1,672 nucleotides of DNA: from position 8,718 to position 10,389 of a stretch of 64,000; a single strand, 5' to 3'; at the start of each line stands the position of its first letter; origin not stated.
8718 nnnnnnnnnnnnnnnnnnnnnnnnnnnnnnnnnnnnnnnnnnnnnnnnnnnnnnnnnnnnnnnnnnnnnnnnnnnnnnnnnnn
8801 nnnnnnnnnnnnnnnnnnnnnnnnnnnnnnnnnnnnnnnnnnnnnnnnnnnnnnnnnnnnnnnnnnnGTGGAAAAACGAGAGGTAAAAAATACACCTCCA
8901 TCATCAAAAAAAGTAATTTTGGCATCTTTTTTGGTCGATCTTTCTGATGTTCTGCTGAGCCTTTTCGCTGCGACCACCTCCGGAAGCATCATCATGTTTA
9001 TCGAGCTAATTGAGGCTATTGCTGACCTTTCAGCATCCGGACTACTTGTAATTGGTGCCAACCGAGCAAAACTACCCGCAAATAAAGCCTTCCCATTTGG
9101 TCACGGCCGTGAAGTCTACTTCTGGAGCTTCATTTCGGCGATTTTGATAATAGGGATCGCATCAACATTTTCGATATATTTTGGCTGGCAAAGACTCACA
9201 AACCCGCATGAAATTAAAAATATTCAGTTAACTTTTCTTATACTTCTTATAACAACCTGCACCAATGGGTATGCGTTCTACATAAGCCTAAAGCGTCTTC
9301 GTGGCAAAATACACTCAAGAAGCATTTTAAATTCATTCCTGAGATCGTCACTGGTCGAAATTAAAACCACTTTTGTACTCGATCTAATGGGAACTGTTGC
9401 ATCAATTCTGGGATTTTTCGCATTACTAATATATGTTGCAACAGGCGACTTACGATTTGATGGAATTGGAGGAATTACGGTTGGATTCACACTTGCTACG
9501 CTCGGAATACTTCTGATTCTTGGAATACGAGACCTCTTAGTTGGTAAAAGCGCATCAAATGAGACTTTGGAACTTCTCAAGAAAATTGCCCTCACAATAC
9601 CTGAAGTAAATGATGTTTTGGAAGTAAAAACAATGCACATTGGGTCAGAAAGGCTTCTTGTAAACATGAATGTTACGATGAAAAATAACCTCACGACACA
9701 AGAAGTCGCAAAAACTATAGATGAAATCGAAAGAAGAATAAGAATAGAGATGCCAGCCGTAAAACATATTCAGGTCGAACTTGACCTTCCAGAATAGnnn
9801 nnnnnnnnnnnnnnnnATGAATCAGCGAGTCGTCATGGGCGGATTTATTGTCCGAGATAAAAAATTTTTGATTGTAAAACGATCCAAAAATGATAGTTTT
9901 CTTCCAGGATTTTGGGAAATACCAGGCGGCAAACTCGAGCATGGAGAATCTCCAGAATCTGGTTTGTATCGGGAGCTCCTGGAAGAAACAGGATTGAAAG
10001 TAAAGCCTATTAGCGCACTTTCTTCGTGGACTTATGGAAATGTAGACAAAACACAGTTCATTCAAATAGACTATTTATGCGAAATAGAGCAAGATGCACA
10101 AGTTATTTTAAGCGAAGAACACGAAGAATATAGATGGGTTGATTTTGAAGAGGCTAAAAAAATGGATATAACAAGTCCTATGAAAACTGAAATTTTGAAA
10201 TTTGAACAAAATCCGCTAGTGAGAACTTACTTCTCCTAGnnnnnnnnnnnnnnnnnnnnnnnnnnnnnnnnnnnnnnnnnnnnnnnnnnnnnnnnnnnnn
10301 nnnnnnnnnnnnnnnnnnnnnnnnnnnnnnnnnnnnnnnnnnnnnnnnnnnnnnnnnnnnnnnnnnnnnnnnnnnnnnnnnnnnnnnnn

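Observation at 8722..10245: The S10 operon is split: rpsJ is separated from rplC by an opposite-strand CDF transporter plus NUDIX pair, with stop codons converging 3 nt apart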

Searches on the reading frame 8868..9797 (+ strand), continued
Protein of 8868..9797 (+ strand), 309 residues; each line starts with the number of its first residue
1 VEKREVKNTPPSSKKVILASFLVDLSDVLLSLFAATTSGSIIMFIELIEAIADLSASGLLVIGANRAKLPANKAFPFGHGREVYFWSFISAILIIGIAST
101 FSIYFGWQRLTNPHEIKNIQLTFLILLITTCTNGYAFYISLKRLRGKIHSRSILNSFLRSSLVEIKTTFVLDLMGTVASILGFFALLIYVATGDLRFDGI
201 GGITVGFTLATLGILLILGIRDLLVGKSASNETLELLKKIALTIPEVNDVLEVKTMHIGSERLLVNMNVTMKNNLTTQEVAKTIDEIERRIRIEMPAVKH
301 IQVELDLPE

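Call 44: search_protein_families(library=ncbifam, proteins=[window:8868-9794:+], max_evalue=0.001)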
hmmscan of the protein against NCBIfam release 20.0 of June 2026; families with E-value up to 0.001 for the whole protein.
seq(309 aa): 9 families
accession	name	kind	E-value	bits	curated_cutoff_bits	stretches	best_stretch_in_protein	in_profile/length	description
TIGR01297.1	CDF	superfamily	8.4e-32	110.6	82.35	1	14-305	2-280/285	cation diffusion facilitator family transporter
NF033616.1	CDF_MamB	equivalog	6.7e-16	58.6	350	1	14-305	6-281/284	magnetosome biogenesis CDF transporter MamB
NF050169.1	CatEfflxFieF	equivalog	1.1e-13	51.1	420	1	19-298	10-273/282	cation efflux pump FieF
NF033615.1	CDF_MamM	equivalog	2.7e-12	46.5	350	2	212-305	194-286/290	magnetosome biogenesis CDF transporter MamM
NF007064.0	PRK09509.1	equivalog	2.4e-10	39.9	447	1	26-297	22-277/300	CDF family cation-efflux transporter FieF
NF040994.1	MamV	equivalog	8.4e-10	38.2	500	1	36-303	33-283/319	CDF transporter MamV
NF052621.1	MngEfTpMntE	equivalog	2.7e-09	36.9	500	1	15-299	4-274/293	manganese efflux transporter MntE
NF002923.0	PRK03557.1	equivalog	9.6e-09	34.9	408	1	12-265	16-254/313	CDF family zinc transporter ZitB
NF033827.1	CDF_efflux_DmeF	equivalog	0.00029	20.3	250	0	71-288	73-299/309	CDF family Co(II)/Ni(II) efflux transporter DmeF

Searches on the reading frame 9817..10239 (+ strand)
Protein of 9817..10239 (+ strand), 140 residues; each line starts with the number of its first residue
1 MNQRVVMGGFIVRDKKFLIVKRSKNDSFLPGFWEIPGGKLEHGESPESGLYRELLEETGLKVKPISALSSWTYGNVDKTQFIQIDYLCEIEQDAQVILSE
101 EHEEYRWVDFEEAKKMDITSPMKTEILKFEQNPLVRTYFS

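Call 4: search_protein_families(library=pfam, proteins=[window:9817-10239:+])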
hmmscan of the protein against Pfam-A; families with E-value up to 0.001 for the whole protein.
window:9817-10239:+ (140 aa): 2 families
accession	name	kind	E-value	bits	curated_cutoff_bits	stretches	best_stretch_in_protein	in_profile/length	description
PF00293.34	NUDIX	-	4.9e-22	78.8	21.1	1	4-117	3-122/134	NUDIX domain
PF14815.12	NUDIX_4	-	3.7e-11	43.2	35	1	11-124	5-109/113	NUDIX domain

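Call 12: find_encoding_contigs(protein=window:9817-10236:+, flank=8000, max_places=6)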
Protein seq(140 aa) (140 aa): 1 contig read that carries it; 1 place shown.
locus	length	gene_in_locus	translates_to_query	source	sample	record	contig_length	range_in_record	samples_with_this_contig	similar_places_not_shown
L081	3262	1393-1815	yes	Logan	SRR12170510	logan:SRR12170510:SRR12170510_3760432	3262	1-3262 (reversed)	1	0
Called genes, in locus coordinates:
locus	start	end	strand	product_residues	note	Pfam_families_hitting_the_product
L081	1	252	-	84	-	?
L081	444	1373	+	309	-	PF01545:Cation_efflux, PF16916:ZT_dimer (weak)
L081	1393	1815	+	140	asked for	PF00293:NUDIX, PF14815:NUDIX_4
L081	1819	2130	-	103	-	PF00338:Ribosomal_S10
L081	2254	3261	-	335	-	?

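Call 44: search_protein_families(library=ncbifam, proteins=[window:9817-10239:+], max_evalue=0.001)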
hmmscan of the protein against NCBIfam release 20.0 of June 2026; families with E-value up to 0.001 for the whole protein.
window:9817-10239:+ (140 aa): 24 families
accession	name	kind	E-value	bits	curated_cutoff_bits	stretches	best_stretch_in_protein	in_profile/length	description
NF006530.0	PRK08999.1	equivalog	3.3e-17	62.5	245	1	5-121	8-120/315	Nudix family hydrolase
NF008044.0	PRK10776.1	equivalog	5.8e-17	61.8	148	1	6-119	6-116/130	8-oxo-dGTP diphosphatase MutT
NF012016.0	PRK15472.1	equivalog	9.5e-14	51.3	95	1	1-123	1-132/141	nucleoside triphosphatase NudI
NF007834.0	PRK10546.1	equivalog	1.6e-13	50.7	156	1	6-119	6-115/135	pyrimidine (deoxy)nucleoside triphosphate diphosphatase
TIGR00586.1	mutt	equivalog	4.3e-13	49.4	97.9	1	8-126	9-123/129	8-oxo-dGTP diphosphatase MutT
NF006961.0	PRK09438.1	equivalog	2.6e-11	43.2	103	2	13-71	18-73/151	dihydroneopterin triphosphate diphosphatase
NF041652.1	Nud_hyd_Dein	equivalog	2.5e-10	40.8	200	1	18-116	28-130/152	Nudix hydrolase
TIGR02705.1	nudix_YtkD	equivalog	8.3e-09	35.2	154.4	1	34-92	48-105/156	RNA deprotection pyrophosphohydrolase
NF001937.0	PRK00714.1-4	equivalog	2e-07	30.8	139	1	13-69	18-69/161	RNA pyrophosphohydrolase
NF001936.0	PRK00714.1-3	equivalog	2.4e-07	30.7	118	1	14-116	22-133/155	RNA pyrophosphohydrolase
NF001935.0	PRK00714.1-2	equivalog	5.7e-07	29.2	259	1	33-72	33-75/183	RNA pyrophosphohydrolase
NF001934.0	PRK00714.1-1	equivalog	6.6e-07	28.9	241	1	32-70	32-70/176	RNA pyrophosphohydrolase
NF001938.0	PRK00714.1-5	equivalog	1.9e-06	27.3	116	1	12-76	22-91/172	RNA pyrophosphohydrolase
NF001299.0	PRK00241.1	equivalog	4e-06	26.5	158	1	25-114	153-239/263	NAD(+) diphosphatase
NF052459.1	OxoGTPPhMutT1Mycb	equivalog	1.8e-05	24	475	1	33-127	31-122/292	8-oxo-(d)GTP phosphatase MutT1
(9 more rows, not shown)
